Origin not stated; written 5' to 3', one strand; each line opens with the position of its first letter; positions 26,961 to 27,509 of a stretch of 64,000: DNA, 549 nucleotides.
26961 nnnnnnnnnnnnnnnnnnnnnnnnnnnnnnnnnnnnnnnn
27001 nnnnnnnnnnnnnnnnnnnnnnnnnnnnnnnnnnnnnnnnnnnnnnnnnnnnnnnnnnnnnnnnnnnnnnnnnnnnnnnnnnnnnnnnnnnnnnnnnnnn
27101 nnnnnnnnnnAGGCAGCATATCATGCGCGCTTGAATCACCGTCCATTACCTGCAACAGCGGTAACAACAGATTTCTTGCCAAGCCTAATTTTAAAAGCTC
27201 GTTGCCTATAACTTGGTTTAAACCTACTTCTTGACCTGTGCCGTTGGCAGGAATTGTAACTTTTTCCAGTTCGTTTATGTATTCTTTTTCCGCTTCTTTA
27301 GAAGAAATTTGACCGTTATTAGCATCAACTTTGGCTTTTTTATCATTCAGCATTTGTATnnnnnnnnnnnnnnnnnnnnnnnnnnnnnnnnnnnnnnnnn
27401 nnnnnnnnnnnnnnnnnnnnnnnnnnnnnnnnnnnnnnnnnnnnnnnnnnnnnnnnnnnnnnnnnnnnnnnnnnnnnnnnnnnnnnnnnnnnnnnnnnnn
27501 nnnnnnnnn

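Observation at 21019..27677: Recurrent Asn-rich N-terminal leader with a hydrophobic-[STA]-F-[AGT]...P motif on functionally unrelated proteins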

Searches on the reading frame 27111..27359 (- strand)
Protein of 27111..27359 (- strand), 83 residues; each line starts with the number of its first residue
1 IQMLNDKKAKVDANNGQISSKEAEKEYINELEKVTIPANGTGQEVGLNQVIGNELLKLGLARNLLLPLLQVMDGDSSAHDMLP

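Call 60: find_related_loci(query=A8, collection=metagenome_contigs, flank=10000)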
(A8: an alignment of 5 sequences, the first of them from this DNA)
Query A8 (83 aa) in metagenome_contigs; peptide patterns used: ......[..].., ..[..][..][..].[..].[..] (x = any residue, [..] = any of these).
60 stretches matched a pattern, but none encodes a relative of the query by tblastn (E <= 1e-3).
